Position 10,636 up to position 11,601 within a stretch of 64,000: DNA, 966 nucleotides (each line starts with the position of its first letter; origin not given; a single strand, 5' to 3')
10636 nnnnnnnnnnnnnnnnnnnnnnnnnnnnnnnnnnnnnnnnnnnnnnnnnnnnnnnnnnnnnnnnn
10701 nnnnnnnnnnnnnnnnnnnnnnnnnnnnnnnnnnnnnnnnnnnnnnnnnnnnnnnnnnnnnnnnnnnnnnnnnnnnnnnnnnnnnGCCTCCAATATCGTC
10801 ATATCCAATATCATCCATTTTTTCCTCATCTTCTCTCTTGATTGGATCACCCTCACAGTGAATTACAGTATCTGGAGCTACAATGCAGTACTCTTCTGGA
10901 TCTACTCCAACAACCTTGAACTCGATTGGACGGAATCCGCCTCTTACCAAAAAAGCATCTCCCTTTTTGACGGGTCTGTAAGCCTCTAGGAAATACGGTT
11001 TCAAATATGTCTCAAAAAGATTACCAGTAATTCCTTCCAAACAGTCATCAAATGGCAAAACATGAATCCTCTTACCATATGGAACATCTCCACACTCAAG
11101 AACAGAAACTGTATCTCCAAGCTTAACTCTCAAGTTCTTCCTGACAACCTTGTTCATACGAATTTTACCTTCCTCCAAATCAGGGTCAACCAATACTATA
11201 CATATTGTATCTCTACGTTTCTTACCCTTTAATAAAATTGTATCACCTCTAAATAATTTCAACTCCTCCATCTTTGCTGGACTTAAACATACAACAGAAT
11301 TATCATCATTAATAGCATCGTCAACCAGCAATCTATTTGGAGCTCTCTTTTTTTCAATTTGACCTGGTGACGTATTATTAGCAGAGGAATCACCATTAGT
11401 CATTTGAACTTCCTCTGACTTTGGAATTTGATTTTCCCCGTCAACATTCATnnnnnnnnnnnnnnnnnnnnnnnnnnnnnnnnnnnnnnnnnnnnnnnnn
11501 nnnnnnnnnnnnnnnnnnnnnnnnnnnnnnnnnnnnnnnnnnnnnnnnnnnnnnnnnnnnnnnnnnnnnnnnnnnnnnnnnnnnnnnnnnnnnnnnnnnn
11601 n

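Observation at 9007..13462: Head-to-head CDC48/p97 and Josephin-UIM-UBX deubiquitinase sharing one 817-bp promoter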

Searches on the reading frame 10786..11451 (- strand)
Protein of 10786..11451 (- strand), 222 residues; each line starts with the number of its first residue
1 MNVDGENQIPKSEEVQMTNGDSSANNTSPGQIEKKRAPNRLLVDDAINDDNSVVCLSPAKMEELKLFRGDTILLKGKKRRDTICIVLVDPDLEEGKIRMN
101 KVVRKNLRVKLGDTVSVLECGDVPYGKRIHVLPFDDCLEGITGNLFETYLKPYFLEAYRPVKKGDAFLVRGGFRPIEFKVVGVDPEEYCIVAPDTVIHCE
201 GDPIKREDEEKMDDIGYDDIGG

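Call 57: search_solved_structures(query=window:10786-11451:-, max_evalue=1e-20, show_alignments=2)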
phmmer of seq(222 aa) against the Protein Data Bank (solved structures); distinct sequences matched with E-value up to 1e-20: 69 (the best 60 are shown).
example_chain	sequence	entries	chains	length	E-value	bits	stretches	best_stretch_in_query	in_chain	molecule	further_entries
6hd3_A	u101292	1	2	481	5.1e-97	327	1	22-222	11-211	Cell division control protein 48 homolog A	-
9m3v_A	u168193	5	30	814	9.7e-97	326.1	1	22-222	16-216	Cell division control protein 48 homolog A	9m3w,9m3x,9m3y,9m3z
3qwz_A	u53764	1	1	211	9.5e-95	319.6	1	18-222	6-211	Transitional endoplasmic reticulum ATPase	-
5kiy_A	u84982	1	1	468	1.3e-93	315.9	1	19-222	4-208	Transitional endoplasmic reticulum ATPase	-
5ifs_B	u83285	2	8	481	1.3e-93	315.9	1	19-222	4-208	Transitional endoplasmic reticulum ATPase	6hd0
5dyi_A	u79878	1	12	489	1.4e-93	315.8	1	19-222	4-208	Transitional endoplasmic reticulum ATPase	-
7oat_B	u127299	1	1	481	1.4e-93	315.8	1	19-222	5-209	Transitional endoplasmic reticulum ATPase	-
4kln_A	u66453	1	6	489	1.4e-93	315.7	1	19-222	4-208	Transitional endoplasmic reticulum ATPase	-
5dyg_A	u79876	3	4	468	1.6e-93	315.6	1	19-222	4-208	Transitional endoplasmic reticulum ATPase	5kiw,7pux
1e32_A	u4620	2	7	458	1.7e-93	315.5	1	19-222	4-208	P97 | Transitional endoplasmic reticulum ATPase (TER ATPase) (15S Mg(2+)- ATPase p97 subunit) (V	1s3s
7bp9_A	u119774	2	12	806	1.7e-93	315.5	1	19-222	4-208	Transitional endoplasmic reticulum ATPase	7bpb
9mpq_A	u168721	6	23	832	2e-93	315.3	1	18-222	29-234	Transitional endoplasmic reticulum ATPase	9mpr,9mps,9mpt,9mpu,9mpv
9y06_A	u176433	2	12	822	2.1e-93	315.2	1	17-222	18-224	Transitional endoplasmic reticulum ATPase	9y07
8b5r_A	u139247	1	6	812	2.1e-93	315.2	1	19-222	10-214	Transitional endoplasmic reticulum ATPase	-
7rlg_A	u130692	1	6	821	2.4e-93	315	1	19-222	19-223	Transitional endoplasmic reticulum ATPase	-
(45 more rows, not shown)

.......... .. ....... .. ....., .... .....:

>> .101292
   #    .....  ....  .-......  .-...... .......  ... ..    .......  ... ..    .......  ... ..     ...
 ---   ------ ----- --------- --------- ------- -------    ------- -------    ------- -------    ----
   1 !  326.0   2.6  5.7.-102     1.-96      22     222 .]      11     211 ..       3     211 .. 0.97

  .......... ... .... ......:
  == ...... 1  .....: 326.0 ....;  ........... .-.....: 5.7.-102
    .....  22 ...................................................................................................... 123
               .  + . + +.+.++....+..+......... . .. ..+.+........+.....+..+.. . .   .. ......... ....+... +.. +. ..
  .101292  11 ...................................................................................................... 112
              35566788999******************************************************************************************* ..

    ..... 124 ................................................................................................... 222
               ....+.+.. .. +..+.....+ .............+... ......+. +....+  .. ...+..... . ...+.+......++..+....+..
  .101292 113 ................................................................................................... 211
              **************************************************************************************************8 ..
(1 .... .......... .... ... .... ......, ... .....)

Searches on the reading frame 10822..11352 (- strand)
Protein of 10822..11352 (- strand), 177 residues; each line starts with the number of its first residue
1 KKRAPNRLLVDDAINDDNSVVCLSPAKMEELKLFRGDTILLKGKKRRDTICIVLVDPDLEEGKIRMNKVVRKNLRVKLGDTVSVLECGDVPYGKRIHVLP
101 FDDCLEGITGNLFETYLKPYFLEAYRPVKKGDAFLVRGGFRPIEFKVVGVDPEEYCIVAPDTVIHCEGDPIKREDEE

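Call 58: search_solved_structures(query=window:10822-11352:-, max_evalue=1e-60, show_alignments=5)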
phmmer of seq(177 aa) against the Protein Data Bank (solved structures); distinct sequences matched with E-value up to 1e-60: 69 (the best 60 are shown).
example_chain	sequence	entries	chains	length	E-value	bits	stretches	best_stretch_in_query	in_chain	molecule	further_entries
6hd3_A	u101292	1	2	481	2.3e-87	294.7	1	1-177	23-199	Cell division control protein 48 homolog A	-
3qwz_A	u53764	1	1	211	2.4e-87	294.6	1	2-177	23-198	Transitional endoplasmic reticulum ATPase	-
3qc8_A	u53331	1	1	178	3.5e-87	294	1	4-177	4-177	Transitional endoplasmic reticulum ATPase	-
5x4l_A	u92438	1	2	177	3.6e-87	294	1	4-177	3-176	Transitional endoplasmic reticulum ATPase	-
5epp_A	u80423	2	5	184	3.8e-87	293.9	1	4-177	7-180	Transitional endoplasmic reticulum ATPase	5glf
4kdi_A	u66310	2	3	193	4.5e-87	293.7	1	4-177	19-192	Transitional endoplasmic reticulum ATPase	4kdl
9m3v_A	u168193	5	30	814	6e-87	293.3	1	1-177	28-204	Cell division control protein 48 homolog A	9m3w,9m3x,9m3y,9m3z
2pjh_B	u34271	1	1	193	7.7e-87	292.9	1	4-177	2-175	Transitional endoplasmic reticulum ATPase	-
1e32_A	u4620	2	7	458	1.4e-86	292.1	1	2-177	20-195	P97 | Transitional endoplasmic reticulum ATPase (TER ATPase) (15S Mg(2+)- ATPase p97 subunit) (V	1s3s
5dyg_A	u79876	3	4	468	1.4e-86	292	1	2-177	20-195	Transitional endoplasmic reticulum ATPase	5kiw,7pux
5ifs_B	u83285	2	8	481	1.5e-86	292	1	2-177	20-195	Transitional endoplasmic reticulum ATPase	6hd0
7oat_B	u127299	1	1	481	1.5e-86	292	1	2-177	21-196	Transitional endoplasmic reticulum ATPase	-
5kiy_A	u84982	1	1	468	1.5e-86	292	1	2-177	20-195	Transitional endoplasmic reticulum ATPase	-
5dyi_A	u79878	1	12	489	1.6e-86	291.9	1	2-177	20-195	Transitional endoplasmic reticulum ATPase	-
4kln_A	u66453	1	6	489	1.7e-86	291.8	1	2-177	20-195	Transitional endoplasmic reticulum ATPase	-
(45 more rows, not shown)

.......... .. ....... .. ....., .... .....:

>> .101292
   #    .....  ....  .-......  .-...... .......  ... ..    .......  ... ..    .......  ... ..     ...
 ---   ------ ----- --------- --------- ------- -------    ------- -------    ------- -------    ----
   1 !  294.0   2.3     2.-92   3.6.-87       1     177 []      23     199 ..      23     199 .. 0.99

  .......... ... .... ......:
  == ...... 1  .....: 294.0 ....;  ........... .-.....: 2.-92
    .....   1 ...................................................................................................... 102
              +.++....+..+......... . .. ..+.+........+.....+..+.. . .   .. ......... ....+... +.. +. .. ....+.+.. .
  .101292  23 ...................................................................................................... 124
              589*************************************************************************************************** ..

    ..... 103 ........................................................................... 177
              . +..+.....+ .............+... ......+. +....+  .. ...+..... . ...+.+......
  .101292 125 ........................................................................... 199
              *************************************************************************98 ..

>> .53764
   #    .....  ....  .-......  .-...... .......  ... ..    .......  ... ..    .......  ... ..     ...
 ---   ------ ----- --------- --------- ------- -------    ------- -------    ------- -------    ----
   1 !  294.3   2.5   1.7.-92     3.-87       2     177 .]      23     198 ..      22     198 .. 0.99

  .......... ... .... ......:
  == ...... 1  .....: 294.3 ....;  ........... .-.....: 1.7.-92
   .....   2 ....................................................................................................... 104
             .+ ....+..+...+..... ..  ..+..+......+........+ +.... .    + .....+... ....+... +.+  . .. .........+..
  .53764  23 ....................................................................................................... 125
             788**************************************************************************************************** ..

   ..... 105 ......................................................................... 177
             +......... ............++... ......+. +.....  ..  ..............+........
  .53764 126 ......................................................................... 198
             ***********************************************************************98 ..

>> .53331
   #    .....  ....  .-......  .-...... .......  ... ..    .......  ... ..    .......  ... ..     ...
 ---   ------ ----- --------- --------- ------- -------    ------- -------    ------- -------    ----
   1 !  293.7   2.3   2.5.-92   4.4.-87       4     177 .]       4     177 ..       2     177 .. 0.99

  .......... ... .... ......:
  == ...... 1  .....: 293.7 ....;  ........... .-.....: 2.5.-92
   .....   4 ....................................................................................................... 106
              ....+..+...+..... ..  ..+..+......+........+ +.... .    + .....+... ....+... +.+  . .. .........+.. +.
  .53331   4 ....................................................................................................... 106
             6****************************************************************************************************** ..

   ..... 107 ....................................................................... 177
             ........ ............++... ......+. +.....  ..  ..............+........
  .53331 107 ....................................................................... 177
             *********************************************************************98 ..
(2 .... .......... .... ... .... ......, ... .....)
